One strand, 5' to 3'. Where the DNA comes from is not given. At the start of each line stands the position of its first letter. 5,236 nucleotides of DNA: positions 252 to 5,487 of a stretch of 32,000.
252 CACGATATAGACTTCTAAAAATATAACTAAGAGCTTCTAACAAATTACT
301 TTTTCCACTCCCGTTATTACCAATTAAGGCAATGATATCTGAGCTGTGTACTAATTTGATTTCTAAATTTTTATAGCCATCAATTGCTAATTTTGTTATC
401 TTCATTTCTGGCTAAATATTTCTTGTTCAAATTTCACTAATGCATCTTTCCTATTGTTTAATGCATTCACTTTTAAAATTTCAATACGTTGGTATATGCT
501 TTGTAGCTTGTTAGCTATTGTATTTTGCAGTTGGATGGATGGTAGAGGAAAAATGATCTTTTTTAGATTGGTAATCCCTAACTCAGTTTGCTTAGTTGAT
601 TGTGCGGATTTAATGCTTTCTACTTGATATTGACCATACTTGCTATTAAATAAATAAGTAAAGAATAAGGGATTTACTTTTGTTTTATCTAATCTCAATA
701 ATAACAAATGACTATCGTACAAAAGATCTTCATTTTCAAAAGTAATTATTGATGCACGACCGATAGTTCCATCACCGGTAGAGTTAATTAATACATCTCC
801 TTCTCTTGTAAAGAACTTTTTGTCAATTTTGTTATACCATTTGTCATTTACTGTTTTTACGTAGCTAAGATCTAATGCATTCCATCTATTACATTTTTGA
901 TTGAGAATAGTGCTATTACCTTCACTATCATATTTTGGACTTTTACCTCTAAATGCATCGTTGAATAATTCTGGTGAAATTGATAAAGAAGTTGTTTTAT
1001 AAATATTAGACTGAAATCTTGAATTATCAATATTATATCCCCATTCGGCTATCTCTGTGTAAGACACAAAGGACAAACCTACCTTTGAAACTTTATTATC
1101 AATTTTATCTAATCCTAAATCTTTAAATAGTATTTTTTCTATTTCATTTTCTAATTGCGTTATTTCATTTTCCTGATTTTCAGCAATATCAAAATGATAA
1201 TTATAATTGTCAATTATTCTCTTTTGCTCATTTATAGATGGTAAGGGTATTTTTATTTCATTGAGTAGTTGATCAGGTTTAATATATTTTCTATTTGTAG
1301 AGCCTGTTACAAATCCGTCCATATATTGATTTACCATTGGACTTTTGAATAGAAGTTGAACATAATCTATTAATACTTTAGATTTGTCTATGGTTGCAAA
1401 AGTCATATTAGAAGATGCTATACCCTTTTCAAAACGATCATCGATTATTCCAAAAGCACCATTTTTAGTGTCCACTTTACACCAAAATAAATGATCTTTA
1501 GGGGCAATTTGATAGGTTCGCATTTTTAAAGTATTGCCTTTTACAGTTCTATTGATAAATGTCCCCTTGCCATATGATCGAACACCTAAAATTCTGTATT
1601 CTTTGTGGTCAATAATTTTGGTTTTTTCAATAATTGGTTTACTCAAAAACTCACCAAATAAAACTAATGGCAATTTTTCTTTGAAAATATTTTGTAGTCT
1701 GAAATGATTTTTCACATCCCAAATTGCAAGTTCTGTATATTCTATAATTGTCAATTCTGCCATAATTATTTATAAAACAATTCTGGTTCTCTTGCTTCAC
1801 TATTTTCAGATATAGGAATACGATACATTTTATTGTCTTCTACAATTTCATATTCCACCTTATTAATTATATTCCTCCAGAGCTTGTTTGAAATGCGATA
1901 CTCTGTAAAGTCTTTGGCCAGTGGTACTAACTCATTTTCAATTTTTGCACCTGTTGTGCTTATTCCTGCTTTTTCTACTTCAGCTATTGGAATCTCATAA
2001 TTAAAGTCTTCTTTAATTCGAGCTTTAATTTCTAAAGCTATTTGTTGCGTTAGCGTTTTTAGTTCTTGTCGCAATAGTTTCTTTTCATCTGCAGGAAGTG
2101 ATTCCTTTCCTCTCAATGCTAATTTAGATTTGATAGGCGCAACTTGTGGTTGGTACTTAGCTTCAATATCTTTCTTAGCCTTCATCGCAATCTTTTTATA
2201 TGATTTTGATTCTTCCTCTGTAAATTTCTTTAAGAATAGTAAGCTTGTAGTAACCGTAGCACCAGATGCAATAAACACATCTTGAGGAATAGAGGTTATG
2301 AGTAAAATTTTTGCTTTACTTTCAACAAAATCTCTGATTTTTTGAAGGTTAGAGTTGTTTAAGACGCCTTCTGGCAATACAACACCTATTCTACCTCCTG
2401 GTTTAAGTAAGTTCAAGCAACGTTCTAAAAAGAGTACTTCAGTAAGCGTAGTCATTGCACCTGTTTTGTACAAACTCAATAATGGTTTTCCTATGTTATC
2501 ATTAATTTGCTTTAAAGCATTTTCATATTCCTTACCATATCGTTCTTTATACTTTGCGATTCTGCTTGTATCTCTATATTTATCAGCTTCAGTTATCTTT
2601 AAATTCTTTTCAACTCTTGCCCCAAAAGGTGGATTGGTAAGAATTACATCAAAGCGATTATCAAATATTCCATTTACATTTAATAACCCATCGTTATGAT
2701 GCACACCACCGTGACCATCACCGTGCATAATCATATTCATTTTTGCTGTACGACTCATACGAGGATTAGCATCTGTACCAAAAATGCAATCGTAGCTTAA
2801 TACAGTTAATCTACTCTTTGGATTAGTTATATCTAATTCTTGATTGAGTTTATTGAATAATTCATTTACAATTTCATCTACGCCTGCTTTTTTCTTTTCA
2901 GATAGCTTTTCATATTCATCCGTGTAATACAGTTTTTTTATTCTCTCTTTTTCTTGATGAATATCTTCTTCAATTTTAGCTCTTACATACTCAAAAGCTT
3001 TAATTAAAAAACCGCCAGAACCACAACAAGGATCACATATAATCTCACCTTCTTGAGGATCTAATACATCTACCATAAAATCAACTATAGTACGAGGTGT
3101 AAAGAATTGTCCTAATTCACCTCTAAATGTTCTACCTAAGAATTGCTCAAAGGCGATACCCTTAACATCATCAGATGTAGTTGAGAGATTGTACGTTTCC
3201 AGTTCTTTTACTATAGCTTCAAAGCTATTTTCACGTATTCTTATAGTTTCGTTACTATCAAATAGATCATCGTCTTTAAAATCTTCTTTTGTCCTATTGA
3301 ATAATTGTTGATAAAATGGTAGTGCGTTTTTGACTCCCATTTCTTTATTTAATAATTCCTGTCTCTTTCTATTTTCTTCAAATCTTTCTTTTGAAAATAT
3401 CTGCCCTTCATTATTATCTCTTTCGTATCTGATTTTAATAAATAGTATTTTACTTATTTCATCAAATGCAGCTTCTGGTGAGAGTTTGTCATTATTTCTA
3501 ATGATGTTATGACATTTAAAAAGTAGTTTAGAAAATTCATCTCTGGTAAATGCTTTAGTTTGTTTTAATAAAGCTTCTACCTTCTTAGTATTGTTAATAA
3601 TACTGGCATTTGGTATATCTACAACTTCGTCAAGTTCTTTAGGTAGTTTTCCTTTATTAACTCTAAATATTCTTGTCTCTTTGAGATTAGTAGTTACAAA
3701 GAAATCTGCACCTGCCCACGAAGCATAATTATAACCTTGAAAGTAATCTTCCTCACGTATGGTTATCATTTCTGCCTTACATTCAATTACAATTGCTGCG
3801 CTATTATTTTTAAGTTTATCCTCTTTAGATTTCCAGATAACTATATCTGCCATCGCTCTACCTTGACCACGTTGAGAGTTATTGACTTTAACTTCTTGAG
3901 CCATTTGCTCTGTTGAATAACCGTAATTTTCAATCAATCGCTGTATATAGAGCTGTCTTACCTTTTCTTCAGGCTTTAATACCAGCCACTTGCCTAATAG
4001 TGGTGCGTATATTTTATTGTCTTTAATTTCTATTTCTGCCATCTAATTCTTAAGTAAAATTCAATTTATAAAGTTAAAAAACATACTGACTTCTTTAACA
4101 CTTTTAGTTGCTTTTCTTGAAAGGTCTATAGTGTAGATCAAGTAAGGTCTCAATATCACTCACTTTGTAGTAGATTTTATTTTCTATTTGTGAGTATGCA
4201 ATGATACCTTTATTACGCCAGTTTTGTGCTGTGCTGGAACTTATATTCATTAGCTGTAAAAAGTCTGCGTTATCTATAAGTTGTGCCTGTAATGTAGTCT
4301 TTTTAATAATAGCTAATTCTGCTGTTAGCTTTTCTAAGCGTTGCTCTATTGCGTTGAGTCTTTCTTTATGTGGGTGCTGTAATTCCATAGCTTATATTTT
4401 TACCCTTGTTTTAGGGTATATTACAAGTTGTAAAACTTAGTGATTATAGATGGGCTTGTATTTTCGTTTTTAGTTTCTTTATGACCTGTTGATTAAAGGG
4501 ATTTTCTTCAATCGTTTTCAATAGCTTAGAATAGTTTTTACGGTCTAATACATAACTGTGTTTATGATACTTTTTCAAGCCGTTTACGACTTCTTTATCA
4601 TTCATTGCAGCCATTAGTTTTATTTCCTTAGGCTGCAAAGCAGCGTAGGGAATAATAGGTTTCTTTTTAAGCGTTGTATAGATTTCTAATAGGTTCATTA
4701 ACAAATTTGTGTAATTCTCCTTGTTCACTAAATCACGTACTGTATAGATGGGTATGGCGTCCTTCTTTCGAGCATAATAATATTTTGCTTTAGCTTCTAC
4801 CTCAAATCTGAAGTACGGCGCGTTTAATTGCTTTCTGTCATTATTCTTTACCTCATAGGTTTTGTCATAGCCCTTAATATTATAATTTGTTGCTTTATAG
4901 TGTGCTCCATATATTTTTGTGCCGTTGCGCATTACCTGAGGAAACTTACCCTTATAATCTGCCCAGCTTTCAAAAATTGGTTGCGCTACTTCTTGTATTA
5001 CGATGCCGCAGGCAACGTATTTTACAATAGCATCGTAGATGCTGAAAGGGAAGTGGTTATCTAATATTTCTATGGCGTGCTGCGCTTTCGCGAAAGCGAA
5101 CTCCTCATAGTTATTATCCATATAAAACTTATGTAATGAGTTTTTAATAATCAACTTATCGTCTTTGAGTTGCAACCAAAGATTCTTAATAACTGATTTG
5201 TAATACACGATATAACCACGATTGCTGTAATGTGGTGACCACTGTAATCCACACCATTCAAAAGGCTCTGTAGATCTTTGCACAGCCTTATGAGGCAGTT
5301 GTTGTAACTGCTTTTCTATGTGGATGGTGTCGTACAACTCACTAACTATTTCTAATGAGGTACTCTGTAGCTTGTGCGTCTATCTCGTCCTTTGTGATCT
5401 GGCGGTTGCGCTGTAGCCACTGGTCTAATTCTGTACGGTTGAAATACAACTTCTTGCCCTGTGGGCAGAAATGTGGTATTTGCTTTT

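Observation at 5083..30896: The perfect 14-bp palindrome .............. occurs 8 times in 32 kb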

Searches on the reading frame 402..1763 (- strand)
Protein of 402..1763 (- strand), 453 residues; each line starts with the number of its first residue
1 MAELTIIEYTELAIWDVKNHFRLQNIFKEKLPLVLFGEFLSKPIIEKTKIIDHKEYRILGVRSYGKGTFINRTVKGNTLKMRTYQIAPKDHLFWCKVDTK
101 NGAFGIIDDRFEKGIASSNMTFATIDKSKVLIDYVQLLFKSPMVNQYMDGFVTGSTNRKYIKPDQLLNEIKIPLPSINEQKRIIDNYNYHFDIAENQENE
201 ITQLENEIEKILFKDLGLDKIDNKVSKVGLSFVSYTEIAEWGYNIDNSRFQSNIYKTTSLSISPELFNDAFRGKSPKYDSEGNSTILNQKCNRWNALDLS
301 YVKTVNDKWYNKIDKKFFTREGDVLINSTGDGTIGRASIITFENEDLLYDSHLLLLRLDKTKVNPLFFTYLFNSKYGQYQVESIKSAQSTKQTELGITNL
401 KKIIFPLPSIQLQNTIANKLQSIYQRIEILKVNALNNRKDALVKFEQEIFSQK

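Call 7: search_protein_families(library=pfam, proteins=[window:402-1763:-])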
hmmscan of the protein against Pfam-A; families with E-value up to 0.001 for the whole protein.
window:402-1763:- (453 aa): 1 family
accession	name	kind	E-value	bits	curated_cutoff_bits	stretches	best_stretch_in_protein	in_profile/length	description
PF01420.25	Methylase_S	-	7.6e-14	52.7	22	2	285-431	19-160/168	Type I restriction modification DNA specificity domain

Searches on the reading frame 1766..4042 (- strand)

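Call 7: search_protein_families(library=pfam, proteins=[window:1766-4042:-])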
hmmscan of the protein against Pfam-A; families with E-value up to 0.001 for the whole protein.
window:1766-4042:- (758 aa): 5 families
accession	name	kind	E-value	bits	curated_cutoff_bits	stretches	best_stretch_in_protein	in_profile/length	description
PF02384.22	N6_Mtase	-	3.5e-38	132.1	20.4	3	290-364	2-72/311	N-6 DNA Methylase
PF13588.12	HSDR_N_2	-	2.8e-24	85.7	25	1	24-144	1-110/110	Type I restriction enzyme R protein N terminus (HSDR_N)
PF01170.24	UPF0020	-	3.9e-11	43.5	22.3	1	322-483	19-141/197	RMKL-like, methyltransferase domain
PF07669.17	Eco57I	-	2.5e-07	31.4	25.3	1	455-590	67-171/171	Eco57I restriction-modification methylase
PF20473.4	MmeI_Mtase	-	0.00084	19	27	0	335-366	23-53/259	MmeI, DNA-methyltransferase domain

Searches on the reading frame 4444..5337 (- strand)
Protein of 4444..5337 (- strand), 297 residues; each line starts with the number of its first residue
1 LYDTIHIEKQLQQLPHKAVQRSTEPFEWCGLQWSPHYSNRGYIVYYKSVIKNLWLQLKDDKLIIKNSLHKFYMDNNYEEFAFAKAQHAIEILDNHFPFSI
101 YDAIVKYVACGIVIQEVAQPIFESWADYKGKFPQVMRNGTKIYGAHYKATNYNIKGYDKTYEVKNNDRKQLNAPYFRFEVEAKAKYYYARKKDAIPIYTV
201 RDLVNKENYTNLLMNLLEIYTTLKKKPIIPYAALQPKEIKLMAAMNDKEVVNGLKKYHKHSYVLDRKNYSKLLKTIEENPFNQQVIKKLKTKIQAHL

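Call 7: search_protein_families(library=pfam, proteins=[window:4444-5337:-])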
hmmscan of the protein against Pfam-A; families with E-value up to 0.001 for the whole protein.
window:4444-5337:- (297 aa): 0 families
